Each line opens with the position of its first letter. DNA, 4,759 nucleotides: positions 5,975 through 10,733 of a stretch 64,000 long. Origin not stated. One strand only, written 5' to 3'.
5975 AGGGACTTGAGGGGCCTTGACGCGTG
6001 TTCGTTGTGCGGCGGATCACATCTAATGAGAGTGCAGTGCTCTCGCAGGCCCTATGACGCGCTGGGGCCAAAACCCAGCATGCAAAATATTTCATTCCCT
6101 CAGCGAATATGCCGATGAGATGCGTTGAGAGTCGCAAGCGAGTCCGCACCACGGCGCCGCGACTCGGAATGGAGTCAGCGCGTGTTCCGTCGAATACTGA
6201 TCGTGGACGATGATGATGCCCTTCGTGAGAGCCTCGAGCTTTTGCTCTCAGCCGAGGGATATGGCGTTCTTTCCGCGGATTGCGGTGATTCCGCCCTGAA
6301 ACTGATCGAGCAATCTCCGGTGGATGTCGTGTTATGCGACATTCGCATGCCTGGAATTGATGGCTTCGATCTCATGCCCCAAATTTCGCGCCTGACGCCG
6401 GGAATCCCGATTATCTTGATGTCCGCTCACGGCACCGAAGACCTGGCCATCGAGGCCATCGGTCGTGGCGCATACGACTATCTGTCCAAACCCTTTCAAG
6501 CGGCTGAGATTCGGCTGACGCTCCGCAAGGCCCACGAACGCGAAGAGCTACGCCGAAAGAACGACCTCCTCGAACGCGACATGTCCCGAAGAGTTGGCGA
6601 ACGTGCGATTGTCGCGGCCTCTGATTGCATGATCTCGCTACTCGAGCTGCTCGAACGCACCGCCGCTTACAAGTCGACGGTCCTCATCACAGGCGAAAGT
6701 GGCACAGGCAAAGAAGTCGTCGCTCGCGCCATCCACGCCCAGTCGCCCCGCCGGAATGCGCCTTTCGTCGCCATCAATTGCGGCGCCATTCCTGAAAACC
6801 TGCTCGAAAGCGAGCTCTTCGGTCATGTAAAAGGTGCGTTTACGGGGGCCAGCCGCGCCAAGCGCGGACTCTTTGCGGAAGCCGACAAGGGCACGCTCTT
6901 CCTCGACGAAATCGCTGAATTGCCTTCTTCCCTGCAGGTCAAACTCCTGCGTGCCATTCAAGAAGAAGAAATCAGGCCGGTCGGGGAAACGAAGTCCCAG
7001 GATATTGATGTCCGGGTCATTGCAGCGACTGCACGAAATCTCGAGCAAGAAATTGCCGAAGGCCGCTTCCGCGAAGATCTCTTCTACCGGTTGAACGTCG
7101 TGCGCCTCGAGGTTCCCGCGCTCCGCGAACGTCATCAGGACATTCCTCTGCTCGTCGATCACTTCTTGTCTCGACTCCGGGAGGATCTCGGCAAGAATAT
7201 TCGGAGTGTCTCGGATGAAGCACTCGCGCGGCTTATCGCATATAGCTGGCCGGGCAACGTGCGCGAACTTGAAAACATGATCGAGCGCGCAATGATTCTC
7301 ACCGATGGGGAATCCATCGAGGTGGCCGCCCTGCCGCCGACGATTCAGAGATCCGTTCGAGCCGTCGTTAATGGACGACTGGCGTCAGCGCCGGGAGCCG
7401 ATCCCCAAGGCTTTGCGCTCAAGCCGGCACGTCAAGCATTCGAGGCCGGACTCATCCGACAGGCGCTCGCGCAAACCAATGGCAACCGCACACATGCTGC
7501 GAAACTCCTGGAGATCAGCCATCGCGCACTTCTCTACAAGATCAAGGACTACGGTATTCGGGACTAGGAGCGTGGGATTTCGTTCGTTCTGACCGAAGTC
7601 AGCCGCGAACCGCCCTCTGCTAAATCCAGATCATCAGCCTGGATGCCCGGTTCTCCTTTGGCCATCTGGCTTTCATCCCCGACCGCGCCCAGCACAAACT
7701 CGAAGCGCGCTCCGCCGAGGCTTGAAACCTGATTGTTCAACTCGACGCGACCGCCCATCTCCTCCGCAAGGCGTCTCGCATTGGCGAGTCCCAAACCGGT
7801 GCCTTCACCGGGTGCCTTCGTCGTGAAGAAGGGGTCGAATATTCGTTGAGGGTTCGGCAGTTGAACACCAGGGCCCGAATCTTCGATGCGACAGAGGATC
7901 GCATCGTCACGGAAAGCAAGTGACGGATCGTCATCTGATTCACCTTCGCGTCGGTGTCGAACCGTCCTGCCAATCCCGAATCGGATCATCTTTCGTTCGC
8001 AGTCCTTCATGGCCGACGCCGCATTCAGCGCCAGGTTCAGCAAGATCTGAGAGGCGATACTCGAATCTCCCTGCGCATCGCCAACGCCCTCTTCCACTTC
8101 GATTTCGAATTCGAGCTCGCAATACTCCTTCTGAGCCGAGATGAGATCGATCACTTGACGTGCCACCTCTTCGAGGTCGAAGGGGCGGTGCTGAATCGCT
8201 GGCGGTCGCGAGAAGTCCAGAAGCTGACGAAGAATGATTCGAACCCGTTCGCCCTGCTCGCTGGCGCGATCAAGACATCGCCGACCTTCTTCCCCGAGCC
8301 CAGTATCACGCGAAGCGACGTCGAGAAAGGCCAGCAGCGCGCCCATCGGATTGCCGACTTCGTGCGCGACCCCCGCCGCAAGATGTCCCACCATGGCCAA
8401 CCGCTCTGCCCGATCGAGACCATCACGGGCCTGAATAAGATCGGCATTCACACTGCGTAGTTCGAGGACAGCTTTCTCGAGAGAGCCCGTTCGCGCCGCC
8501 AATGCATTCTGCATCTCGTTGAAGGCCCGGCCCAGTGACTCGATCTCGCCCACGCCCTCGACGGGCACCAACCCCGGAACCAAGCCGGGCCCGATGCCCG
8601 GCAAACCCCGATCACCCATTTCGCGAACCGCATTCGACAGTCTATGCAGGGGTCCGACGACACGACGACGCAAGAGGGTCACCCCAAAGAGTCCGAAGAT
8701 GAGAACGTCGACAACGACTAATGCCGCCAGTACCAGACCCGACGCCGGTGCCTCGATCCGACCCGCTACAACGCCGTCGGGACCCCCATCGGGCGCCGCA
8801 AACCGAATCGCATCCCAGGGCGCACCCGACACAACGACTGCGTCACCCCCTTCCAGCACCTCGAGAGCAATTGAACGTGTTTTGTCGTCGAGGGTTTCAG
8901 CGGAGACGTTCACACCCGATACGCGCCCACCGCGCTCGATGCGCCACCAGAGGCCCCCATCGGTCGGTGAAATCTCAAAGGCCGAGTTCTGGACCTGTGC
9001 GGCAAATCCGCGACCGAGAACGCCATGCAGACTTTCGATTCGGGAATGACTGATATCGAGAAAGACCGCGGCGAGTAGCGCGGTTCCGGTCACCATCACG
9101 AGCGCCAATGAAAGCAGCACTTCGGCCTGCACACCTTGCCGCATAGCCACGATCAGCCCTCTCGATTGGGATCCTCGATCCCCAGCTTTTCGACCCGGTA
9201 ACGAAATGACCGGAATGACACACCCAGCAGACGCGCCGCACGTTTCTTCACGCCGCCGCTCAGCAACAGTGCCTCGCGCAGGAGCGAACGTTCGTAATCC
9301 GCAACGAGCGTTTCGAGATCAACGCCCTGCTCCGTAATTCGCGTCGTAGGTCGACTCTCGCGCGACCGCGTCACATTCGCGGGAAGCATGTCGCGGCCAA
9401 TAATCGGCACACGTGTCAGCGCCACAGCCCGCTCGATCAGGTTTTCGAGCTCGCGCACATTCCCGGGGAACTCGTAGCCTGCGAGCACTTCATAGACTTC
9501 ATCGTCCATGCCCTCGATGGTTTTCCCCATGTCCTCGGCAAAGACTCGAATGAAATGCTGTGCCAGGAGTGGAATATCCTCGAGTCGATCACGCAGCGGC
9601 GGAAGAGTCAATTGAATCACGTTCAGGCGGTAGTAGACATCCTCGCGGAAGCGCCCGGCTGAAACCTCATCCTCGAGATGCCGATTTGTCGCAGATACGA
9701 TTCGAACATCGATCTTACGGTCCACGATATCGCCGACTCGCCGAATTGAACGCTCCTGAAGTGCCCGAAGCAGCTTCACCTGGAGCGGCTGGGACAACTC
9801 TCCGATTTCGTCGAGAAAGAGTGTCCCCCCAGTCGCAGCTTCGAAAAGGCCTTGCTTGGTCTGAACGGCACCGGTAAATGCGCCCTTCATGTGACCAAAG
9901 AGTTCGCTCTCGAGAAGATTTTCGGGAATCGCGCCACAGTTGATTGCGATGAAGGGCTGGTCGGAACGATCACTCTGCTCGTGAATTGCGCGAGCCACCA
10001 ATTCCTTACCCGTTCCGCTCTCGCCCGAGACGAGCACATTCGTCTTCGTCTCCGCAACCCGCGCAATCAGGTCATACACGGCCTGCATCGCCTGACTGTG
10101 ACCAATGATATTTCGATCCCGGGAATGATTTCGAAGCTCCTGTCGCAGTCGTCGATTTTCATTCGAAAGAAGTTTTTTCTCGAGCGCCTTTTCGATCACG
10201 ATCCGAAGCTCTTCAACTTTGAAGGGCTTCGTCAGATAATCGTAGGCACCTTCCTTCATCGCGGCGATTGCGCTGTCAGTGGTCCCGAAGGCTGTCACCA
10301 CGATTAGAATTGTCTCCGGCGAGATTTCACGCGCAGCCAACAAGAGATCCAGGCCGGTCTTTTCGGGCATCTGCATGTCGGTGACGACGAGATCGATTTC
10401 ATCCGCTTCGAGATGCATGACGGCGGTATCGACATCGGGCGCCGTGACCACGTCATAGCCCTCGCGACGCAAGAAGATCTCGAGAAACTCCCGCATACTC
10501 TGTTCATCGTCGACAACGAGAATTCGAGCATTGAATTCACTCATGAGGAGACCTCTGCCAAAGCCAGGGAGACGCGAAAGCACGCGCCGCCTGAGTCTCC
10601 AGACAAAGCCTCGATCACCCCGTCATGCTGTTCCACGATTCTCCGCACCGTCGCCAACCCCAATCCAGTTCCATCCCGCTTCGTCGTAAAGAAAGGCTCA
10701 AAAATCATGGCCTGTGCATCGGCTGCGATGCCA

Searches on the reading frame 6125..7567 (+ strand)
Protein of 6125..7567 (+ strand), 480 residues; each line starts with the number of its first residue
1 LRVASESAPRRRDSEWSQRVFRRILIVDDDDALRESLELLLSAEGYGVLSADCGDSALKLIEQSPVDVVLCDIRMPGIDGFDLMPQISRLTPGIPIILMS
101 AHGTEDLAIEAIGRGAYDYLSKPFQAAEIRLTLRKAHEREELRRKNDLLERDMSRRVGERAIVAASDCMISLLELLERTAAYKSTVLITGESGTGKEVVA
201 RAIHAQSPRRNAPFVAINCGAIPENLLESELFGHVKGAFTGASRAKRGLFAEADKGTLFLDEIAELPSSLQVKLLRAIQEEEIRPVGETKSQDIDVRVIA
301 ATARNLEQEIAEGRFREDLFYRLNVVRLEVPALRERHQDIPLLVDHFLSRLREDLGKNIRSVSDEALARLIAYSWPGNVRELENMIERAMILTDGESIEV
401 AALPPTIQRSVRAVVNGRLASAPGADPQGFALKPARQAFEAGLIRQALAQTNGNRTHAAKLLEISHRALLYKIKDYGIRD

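Call 27: search_protein_families(library=pfam, proteins=[window:6125-7567:+], max_evalue=0.001)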
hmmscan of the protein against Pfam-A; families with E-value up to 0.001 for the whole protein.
window:6125-7567:+ (480 aa): 10 families
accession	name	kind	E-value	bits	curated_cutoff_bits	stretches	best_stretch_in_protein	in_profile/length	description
PF00158.32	Sigma54_activat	-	2e-72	242.8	20.2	1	163-328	2-167/168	Sigma-54 interaction domain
PF00072.30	Response_reg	-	2e-32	112.1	30.2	1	24-132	1-109/111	Response regulator receiver domain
PF25601.1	AAA_lid_14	-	1.9e-29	101.8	27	1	334-410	1-77/87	AAA+ ATPase lid domain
PF14532.12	Sigma54_activ_2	-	2.6e-25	89.7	25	1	163-333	1-138/138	Sigma-54 interaction domain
PF02954.25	HTH_8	-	1.2e-10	41.3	22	1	438-476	4-42/42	Bacterial regulatory protein, Fis family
PF07728.20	AAA_5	-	1e-07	32.5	22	1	186-303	2-122/139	AAA domain (dynein-related subfamily)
PF00004.35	AAA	-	4.5e-07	30.8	21.2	1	186-319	1-127/131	ATPase family associated with various cellular activities (AAA)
PF13191.12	AAA_16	-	8.8e-07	30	32.6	1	172-280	12-99/167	AAA ATPase domain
PF01078.27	Mg_chelatase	-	2.5e-05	24.2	20.3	0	241-284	93-136/207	Magnesium chelatase, subunit ChlI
PF13401.12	AAA_22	-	0.00018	22.2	27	0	183-220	5-42/130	AAA domain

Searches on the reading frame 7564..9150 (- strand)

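Call 27: search_protein_families(library=pfam, proteins=[window:7564-9150:-], max_evalue=0.001)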
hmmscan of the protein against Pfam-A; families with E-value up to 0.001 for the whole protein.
window:7564-9150:- (528 aa): 3 families
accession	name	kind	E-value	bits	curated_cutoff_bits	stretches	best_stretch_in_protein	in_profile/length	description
PF02518.31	HATPase_c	-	1.7e-15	57.8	26.4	1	362-487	2-107/111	Histidine kinase-, DNA gyrase B-, and HSP90-like ATPase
PF00512.31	HisKA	-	8.3e-11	42.2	26.9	1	255-316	3-63/66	His Kinase A (phospho-acceptor) domain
PF00672.30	HAMP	-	2e-09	38.1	25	1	159-218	1-52/53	HAMP domain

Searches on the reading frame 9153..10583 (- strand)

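Call 27: search_protein_families(library=pfam, proteins=[window:9153-10583:-], max_evalue=0.001)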
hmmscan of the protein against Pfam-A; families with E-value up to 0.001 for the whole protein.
window:9153-10583:- (476 aa): 12 families
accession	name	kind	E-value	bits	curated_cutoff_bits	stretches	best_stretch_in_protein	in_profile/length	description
PF00158.32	Sigma54_activat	-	1.2e-73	246.7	20.2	1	159-325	1-167/168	Sigma-54 interaction domain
PF00072.30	Response_reg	-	2.7e-27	95.6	30.2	1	21-130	1-110/111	Response regulator receiver domain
PF14532.12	Sigma54_activ_2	-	2.1e-25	90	25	1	160-330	1-138/138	Sigma-54 interaction domain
PF25601.1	AAA_lid_14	-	3.1e-25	88.2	27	1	331-413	1-83/87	AAA+ ATPase lid domain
PF02954.25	HTH_8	-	1.8e-09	37.6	22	1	428-466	3-41/42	Bacterial regulatory protein, Fis family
PF07728.20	AAA_5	-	2e-07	31.5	22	1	182-301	1-123/139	AAA domain (dynein-related subfamily)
PF00004.35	AAA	-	8.3e-06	26.7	21.2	1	183-316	1-127/131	ATPase family associated with various cellular activities (AAA)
PF13191.12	AAA_16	-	9.1e-06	26.7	32.6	1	160-234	3-84/167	AAA ATPase domain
PF01078.27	Mg_chelatase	-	0.00014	21.8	20.3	0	238-300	93-157/207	Magnesium chelatase, subunit ChlI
PF13401.12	AAA_22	-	0.00023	21.9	27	0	179-216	4-41/130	AAA domain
PF20030.5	bpMoxR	-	0.00065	19.3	27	0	167-307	18-152/205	MoxR domain in the MoxR-vWA-beta-propeller ternary systems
PF07724.20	AAA_2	-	0.00067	20.2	27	0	180-281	3-105/166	AAA domain (Cdc48 subfamily)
